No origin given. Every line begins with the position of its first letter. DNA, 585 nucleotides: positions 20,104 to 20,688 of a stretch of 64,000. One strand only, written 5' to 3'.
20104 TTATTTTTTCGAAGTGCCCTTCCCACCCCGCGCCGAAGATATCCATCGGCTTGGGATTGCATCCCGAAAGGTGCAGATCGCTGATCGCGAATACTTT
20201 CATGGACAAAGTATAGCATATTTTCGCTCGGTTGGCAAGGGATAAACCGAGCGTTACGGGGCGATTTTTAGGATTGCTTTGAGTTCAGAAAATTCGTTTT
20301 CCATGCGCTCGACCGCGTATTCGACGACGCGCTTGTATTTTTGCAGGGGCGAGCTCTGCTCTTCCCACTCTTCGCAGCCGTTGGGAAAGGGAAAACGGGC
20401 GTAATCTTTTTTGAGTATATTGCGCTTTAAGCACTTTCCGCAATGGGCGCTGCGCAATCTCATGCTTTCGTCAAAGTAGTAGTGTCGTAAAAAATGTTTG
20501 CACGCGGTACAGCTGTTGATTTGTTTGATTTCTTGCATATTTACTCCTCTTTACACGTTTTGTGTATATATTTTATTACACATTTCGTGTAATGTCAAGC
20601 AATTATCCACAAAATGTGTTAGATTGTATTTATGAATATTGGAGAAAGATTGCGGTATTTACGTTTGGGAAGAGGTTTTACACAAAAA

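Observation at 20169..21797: Second locus of the same theme: a 662-bp tandem duplication carrying Cys-protein/HTH divergent pairs with mosaic identity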

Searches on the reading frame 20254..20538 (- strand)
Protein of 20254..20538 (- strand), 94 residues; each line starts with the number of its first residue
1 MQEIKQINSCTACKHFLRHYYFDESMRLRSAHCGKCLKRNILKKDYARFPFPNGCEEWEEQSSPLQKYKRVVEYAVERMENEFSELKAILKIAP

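Call 6: search_protein_families(library=pfam, proteins=[window:20254-20538:-], max_evalue=0.1)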
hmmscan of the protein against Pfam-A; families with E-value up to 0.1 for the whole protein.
window:20254-20538:- (94 aa): 0 families

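Call 9: search_protein_families(library=ncbifam, proteins=[window:20254-20538:-], max_evalue=1)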
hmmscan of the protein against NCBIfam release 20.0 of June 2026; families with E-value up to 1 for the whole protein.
window:20254-20538:- (94 aa): 0 families

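Call 10: search_protein_families(library=phrogs, proteins=[window:20254-20538:-], max_evalue=1)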
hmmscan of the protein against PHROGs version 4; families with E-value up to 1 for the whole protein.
window:20254-20538:- (94 aa): 0 families

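Call 11: find_homologous_proteins(query=window:20254-20538:-, max_evalue=0.001)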
Query window:20254-20538:- (94 aa): 6 proteins with E <= 0.001 among 6 candidates.
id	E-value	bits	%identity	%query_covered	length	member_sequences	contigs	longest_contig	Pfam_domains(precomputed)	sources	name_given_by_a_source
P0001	1.9e-56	206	97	100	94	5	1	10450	-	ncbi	-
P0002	7.1e-49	181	84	100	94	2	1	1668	-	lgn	-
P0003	1.3e-48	180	84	100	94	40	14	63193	-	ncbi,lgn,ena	-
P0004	1.1e-46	174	84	100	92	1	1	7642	-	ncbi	-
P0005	1.5e-35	139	74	100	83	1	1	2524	-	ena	-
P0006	3.5e-35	138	93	73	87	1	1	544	-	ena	-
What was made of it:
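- Tried and rejected: The word-index homologue search found only 6 near-identical proteins (call 11).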

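Call 13: find_encoding_contigs(protein=P0003, flank=6000, max_places=8)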
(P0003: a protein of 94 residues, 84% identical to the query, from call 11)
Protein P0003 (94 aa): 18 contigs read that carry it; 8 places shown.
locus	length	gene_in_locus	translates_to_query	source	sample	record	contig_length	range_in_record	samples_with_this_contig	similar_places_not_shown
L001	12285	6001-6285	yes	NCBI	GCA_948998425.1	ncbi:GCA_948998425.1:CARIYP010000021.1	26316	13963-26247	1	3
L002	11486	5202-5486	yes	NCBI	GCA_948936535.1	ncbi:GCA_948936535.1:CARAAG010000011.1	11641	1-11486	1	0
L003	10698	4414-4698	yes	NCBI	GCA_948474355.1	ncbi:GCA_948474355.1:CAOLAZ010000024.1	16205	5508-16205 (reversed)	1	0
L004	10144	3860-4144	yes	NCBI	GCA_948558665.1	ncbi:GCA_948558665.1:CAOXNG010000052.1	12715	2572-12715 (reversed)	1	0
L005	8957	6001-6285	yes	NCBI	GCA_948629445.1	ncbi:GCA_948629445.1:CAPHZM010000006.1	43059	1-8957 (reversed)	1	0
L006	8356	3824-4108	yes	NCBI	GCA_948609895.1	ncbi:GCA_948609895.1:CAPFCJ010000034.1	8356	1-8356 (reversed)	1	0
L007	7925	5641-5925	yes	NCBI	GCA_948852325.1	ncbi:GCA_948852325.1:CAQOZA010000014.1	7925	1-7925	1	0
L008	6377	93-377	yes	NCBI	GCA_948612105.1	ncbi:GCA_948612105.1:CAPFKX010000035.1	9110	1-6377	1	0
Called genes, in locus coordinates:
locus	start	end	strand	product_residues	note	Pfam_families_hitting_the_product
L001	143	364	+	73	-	-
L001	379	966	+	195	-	-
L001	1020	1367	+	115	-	-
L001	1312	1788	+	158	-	-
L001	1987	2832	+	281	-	-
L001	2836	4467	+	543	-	PF12838:Fer4_7 (faint), PF13187:Fer4_9 (faint), PF13237:Fer4_10 (faint), PF00037:Fer4 (faint), PF12801:Fer4_5, PF00085:Thioredoxin, PF00578:AhpC-TSA, PF08534:Redoxin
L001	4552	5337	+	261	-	PF02397:Bac_transf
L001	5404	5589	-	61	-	PF01381:HTH_3, PF12844:HTH_19, PF13443:HTH_26 (weak), PF13560:HTH_31 (weak)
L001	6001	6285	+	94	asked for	-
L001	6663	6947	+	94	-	-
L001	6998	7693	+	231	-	PF00149:Metallophos, PF12850:Metallophos_2 (faint)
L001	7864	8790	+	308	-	PF02729:OTCace_N, PF00185:OTCace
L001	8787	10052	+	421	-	PF01979:Amidohydro_1, PF12890:DHOase, PF07969:Amidohydro_3 (weak)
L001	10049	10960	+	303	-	PF00215:OMPdecase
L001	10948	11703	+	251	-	PF10418:DHODB_Fe-S_bind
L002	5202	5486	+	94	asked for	-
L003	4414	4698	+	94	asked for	-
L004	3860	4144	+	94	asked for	-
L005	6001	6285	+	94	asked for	-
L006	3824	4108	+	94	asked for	-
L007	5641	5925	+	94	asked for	-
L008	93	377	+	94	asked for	-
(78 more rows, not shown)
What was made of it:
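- Checked: The phosphoesterase most likely starts at the ATG at 20203 (231 aa as called in related assemblies, call 13), so the repeat carries its promoter and its first 35 nt.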

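Call 14: find_encoding_contigs(protein=P0001, flank=6000, max_places=6)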
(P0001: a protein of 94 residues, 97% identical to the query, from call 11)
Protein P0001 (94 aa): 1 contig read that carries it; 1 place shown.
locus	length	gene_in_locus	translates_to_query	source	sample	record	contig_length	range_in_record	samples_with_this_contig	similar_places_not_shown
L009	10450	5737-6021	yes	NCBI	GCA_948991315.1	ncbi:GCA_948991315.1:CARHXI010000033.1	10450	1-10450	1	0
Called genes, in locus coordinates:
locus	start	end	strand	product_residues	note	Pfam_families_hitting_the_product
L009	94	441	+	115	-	-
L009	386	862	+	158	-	-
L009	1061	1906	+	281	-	-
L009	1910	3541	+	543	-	PF12838:Fer4_7 (faint), PF13187:Fer4_9 (faint), PF13237:Fer4_10 (faint), PF00037:Fer4 (faint), PF12801:Fer4_5, PF00085:Thioredoxin, PF00578:AhpC-TSA, PF08534:Redoxin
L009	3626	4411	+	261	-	PF02397:Bac_transf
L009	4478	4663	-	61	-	PF01381:HTH_3, PF12844:HTH_19, PF13443:HTH_26 (weak), PF13560:HTH_31 (weak)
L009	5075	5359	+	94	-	-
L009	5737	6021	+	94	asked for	-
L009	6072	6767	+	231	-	PF00149:Metallophos, PF12850:Metallophos_2 (faint)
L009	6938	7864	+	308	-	PF02729:OTCace_N, PF00185:OTCace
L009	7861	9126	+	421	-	PF01979:Amidohydro_1, PF12890:DHOase, PF07969:Amidohydro_3 (weak)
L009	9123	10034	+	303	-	PF00215:OMPdecase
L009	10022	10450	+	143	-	?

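Call 27: search_protein_representatives(alignment_id=A1)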
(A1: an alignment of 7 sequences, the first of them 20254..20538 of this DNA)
Query: 7 sequences, 89 profile positions. Proteins with E-value up to 0.001 (for the whole library): 636; up to 1e-10: 45; up to 1e-30: 0. The best 150 are listed.
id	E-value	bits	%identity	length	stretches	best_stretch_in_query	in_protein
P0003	5.8e-28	113.0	-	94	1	1-81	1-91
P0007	2.4e-20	88.6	-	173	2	6-81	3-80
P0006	9.1e-17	77.1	-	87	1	23-81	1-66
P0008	4.2e-15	71.8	-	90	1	1-82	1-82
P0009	8.4e-15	70.8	-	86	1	4-82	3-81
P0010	1.2e-14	70.4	-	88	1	1-84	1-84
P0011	4.6e-14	68.5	-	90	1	1-83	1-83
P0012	5.8e-14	68.1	-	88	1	1-84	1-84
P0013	6.7e-14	67.9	-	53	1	1-49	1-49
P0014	1.1e-13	67.3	-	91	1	2-86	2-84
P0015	1.3e-13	67.0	-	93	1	1-84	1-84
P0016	1.5e-13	66.8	-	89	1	4-84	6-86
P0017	1.6e-13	66.7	-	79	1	1-66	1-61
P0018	1.7e-13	66.6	-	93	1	1-84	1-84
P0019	4.8e-13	65.2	-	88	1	1-85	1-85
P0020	6.9e-13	64.7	-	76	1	6-83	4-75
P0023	1.4e-12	63.7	-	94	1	1-82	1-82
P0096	8.0e-09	51.6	-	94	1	1-81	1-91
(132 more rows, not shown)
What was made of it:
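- On Unnamed Cys family defined here (alignment A2): 636 clusters match at E<=1e-3 (call 27).
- Tried and rejected: The full HMMER profile search was needed to reveal the family (call 27).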

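Call 30: search_protein_families(library=pfam, alignment_id=A2, max_evalue=0.01)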
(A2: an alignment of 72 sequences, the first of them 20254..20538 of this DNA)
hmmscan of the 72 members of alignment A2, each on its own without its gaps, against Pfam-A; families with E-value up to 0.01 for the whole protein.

A. member 1, window:20254-20538:- (94 aa): 0 families

B. families by the number of members that match (of 72 scanned): 5 families
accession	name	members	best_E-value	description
PF23601.1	DUF7140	1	0.00028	Domain of unknown function (DUF7140)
PF00491.26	Arginase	1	0.0031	Arginase family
PF02008.25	zf-CXXC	1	0.0036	CXXC zinc finger domain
PF13022.12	HTH_Tnp_1_2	1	0.0046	Helix-turn-helix of insertion element transposase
PF01105.29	EMP24_GP25L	1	0.0096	emp24/gp25L/p24 family/GOLD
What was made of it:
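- On Any described zinc-ribbon or zinc-finger protein family (Pfam, NCBIfam, PDB): No family is shared among 72 members scanned; there are only five single-member chance hits (call 30).
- Tried and rejected: A Pfam scan of 72 family members gave only five single-member chance hits (call 30).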

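Call 31: list_cluster_members(proteins=[P0003, P0008, P0009, P0010, P0011, P0012, P0015, P0020, P0023, P0096])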
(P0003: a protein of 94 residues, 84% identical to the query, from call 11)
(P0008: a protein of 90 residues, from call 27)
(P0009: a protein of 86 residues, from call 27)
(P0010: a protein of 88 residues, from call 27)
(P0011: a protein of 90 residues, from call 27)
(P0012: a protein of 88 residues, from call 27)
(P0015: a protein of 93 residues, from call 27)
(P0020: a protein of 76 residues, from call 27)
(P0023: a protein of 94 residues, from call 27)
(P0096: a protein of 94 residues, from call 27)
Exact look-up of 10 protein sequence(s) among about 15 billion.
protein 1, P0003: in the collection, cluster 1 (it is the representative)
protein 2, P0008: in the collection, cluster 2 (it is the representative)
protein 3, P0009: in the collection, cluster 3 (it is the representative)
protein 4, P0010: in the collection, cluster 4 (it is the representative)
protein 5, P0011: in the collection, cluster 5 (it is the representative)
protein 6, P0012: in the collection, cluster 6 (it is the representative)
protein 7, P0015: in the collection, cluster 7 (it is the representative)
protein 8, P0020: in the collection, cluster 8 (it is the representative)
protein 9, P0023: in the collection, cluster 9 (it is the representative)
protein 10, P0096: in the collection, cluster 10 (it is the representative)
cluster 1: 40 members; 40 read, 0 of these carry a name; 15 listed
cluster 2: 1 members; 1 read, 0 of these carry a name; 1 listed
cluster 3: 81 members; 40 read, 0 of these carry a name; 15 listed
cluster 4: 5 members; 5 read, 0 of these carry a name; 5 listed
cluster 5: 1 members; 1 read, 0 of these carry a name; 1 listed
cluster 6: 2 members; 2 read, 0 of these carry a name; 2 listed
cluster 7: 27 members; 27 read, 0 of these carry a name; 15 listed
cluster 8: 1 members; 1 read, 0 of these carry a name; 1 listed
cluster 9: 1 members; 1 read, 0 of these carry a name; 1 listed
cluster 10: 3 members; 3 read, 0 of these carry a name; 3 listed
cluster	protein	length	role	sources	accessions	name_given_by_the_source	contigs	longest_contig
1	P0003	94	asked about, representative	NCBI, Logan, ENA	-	-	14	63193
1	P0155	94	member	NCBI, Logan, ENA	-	-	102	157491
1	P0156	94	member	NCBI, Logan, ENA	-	-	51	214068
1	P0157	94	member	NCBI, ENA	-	-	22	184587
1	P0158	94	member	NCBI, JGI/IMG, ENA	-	-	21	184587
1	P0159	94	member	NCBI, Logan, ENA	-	-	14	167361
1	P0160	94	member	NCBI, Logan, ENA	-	-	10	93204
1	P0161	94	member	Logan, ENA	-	-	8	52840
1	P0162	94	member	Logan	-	-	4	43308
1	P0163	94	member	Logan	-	-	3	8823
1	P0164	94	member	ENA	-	-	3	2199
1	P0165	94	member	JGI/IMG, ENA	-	-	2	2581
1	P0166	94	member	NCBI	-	-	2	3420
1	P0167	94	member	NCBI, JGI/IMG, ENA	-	-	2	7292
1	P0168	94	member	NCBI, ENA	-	-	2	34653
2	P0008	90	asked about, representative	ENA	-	-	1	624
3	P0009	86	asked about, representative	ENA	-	-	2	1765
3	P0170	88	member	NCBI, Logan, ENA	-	-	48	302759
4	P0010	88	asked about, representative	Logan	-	-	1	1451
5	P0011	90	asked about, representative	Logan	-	-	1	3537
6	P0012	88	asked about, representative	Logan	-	-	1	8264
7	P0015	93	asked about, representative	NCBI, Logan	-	-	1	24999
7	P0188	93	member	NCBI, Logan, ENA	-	-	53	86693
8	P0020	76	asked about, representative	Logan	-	-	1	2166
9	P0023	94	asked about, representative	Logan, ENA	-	-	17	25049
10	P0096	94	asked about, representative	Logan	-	-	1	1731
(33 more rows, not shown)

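Call 33: predict_structure(alignment_id=A2)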
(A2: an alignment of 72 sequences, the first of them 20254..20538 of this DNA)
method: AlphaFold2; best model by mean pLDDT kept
length: 94 residues; sequences in the alignment: 72
mean_pLDDT: 88.6   pTM: 0.57
mean pLDDT of the five models: 88.6, 87.7, 87.2, 87.1, 86.5
residues with pLDDT >= 90: 55; 70-90: 32; 50-70: 4; < 50: 3
segments of 3 or more residues with pLDDT < 50: 1-3
pLDDT, mean of each block of 10 residues (from residue 1): 67 93 97 90 84 87 90 97 97 80
secondary structure, 60 per line:
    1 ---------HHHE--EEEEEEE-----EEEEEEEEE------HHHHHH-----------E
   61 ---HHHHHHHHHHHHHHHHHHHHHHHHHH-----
elements in order: E16-22 E28-36 H43-48 H64-89
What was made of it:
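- AlphaFold model with pLDDT 88.6 shows a beta-hairpin plus a 26-residue helix (call 33).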

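Call 35: find_encoding_contigs(protein=P0156, flank=4000, max_places=6)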
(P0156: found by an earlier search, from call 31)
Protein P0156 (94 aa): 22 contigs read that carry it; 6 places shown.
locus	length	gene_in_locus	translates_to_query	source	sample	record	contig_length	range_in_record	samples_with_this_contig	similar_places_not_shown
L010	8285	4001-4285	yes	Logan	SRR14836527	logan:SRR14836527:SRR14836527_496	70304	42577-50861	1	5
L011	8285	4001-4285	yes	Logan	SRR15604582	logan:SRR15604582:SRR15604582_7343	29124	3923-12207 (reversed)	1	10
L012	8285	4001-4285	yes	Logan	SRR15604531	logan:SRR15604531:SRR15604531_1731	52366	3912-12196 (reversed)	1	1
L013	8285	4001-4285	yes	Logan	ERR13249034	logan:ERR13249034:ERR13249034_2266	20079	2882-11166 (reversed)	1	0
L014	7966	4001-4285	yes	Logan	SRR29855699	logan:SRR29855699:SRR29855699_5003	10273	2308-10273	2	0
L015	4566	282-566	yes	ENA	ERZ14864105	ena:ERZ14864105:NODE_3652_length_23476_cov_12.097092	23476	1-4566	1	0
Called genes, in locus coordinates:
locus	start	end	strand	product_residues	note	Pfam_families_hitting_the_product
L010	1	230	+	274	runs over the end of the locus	-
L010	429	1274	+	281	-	-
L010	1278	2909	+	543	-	PF12838:Fer4_7 (faint), PF13187:Fer4_9 (faint), PF13237:Fer4_10 (faint), PF00037:Fer4 (faint), PF12801:Fer4_5, PF00085:Thioredoxin, PF00578:AhpC-TSA, PF08534:Redoxin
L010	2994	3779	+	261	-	PF02397:Bac_transf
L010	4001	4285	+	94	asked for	-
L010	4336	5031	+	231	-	PF00149:Metallophos, PF12850:Metallophos_2 (faint)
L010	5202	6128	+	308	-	PF02729:OTCace_N, PF00185:OTCace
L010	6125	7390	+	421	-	PF01979:Amidohydro_1, PF12890:DHOase, PF07969:Amidohydro_3 (weak)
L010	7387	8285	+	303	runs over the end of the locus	PF00215:OMPdecase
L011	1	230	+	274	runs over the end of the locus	-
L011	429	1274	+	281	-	-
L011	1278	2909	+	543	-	PF12838:Fer4_7 (faint), PF13187:Fer4_9 (faint), PF13237:Fer4_10 (faint), PF00037:Fer4 (faint), PF12801:Fer4_5, PF00085:Thioredoxin, PF00578:AhpC-TSA, PF08534:Redoxin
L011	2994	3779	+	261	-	PF02397:Bac_transf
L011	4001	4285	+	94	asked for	-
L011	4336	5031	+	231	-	PF00149:Metallophos, PF12850:Metallophos_2 (faint)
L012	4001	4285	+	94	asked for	-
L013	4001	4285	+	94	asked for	-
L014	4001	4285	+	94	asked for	-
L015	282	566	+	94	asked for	-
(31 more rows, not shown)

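Call 37: fold_search(model_id=the predicted structure, library=pdb)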
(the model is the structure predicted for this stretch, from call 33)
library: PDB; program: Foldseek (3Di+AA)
matches with E <= 10: 142; with E <= 0.001: 0
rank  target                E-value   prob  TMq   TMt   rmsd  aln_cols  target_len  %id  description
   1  4adx_4                1.1e+00  0.09  0.19  0.20  16.8        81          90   11  The Cryo-EM Structure of the Archaeal 50S Ribosomal Subunit in Complex with Initiation Factor 6 (released 2012-02-08)
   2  7ohr_g                1.6e+00  0.16  0.31  0.29  17.5        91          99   12  Nog1-TAP associated immature ribosomal particle population E from S. cerevisiae (released 2021-11-10)
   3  6c9l_A                1.6e+00  0.12  0.25  0.26   5.6        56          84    9  MEF2B Apo Protein Structure (released 2018-02-07)
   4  9hny_F3               1.6e+00  0.08  0.20  0.03  15.2        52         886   10  Mitoribosomal small subunit in complex with Mettl15 and Mettl17 (released 2025-03-26)
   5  4v8p_AL               1.8e+00  0.09  0.25  0.23  17.9        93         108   13  T.thermophila 60S ribosomal subunit in complex with initiation factor 6. (released 2014-07-09)
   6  9i1w_Lg               1.9e+00  0.11  0.26  0.22  18.1        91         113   12  High resolution structure of the thermophilic 60S ribosomal subunit of Chaetomium thermophilum (released 2025-12-17)
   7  6qik_g                2.1e+00  0.10  0.24  0.22  17.3        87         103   10  Cryo-EM structures of Lsg1-TAP pre-60S ribosomal particles (released 2019-06-26)
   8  8esr_g                2.2e+00  0.12  0.27  0.26  17.4        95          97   14  Ytm1 associated nascent 60S ribosome (-fkbp39) State 2 (released 2022-11-30)
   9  6sga_F3               2.2e+00  0.08  0.20  0.03  15.3        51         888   10  Body domain of the mt-SSU assemblosome from Trypanosoma brucei (released 2019-09-18)
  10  4v7e_Cg               2.2e+00  0.07  0.24  0.21  17.2       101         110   16  Model of the small subunit RNA based on a 5.5 A cryo-EM map of Triticum aestivum translating 80S ribosome (released 2014-07-09)
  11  6skf_Be               2.4e+00  0.04  0.19  0.19  18.3        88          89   15  Cryo-EM Structure of T. kodakarensis 70S ribosome (released 2020-07-29)
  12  3gw6_B                2.5e+00  0.13  0.30  0.12  23.1        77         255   14  Intramolecular Chaperone (released 2010-02-02)
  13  7olc_Lg               2.5e+00  0.10  0.26  0.23  17.6        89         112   12  Thermophilic eukaryotic 80S ribosome at idle POST state (released 2022-01-26)
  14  9qf4_Bb               2.5e+00  0.04  0.16  0.16  19.1        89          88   13  Structure of P. furiosus 70S ribosome grown at 95 degC (released 2025-11-05)
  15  4usg_A                2.7e+00  0.13  0.19  0.27  10.1        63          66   13  Crystal structure of PC4 W89Y mutant complex with DNA (released 2015-03-18)
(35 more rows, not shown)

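Call 40: find_related_loci(query=A3, collection=genome_contigs, flank=5000)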
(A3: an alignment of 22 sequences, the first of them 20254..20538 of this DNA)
Query A3 (94 aa) in genome_contigs; peptide patterns used: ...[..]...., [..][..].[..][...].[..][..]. (x = any residue, [..] = any of these).
128 stretches matched a pattern; 4 encode a relative of the query (tblastn E <= 1e-3); 4 distinct loci.
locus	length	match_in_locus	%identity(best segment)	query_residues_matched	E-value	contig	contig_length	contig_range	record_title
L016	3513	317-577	39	6-92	2e-19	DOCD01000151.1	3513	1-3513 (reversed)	MAG TPA_asm: Clostridiales bacterium isolate UBA11940 contig_36248, whole genome shotgun sequence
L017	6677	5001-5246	36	8-90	8e-16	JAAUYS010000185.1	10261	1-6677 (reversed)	MAG: Clostridia bacterium isolate Mgla_MAG_30-bin_22 c_000000051498, whole genome shotgun sequence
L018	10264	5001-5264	32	1-86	3e-8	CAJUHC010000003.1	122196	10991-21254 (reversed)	MAG TPA_asm: uncultured Christensenella sp. isolate MGBC139654 genome assembly, contig: MGBC139654.3, whole genome shotg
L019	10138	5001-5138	43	10-56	8e-7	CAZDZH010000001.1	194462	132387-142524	MAG TPA_asm: uncultured Clostridia bacterium isolate binchicken_co370_260 genome assembly, contig: NODE_72_length_194462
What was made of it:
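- Tried and rejected: With the narrow alignment it gave 4 loci and did not recover the window's own species (call 40), so I could not name the organism.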

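Call 42: find_encoding_contigs(protein=P0170, flank=5000, max_places=5)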
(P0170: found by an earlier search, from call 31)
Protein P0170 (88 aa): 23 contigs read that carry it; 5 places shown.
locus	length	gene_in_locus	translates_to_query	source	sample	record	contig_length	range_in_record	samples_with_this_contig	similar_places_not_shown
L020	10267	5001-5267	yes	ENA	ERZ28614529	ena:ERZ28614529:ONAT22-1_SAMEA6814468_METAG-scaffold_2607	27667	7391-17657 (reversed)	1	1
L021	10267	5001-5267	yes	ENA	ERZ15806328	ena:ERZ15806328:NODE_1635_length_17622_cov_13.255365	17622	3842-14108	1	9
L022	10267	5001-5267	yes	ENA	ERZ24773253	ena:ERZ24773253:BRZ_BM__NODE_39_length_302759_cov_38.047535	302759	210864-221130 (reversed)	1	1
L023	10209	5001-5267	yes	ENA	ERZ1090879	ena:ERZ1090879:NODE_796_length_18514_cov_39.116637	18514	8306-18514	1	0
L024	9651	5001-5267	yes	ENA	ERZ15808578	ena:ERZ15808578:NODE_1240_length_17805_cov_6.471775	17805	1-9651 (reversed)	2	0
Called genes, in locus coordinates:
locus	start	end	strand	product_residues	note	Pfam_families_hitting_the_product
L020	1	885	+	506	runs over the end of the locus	PF08245:Mur_ligase_M, PF02875:Mur_ligase_C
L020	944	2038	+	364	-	PF01820:Dala_Dala_lig_N, PF02222:ATP-grasp, PF02786:CPSase_L_D2 (weak), PF07478:Dala_Dala_lig_C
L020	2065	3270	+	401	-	PF00180:Iso_dh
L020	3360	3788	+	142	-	PF02082:Rrf2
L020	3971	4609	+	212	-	PF13460:NAD_binding_10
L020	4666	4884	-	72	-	PF01381:HTH_3, PF12844:HTH_19, PF13560:HTH_31 (weak), PF13443:HTH_26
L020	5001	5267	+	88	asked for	-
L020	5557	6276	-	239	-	PF04298:Zn_peptidase_2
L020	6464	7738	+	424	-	PF01018:GTP1_OBG, PF01926:MMR_HSR1, PF02421:FeoB_N (weak), PF09269:DUF1967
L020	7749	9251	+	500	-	-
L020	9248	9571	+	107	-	PF01985:CRS1_YhbY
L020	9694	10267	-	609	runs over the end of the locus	-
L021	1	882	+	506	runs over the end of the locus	PF08245:Mur_ligase_M, PF02875:Mur_ligase_C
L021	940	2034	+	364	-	PF01820:Dala_Dala_lig_N, PF02222:ATP-grasp, PF02786:CPSase_L_D2 (weak), PF07478:Dala_Dala_lig_C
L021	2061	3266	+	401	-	PF00180:Iso_dh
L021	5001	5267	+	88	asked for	-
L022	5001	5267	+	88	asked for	-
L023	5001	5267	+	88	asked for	-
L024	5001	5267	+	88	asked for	-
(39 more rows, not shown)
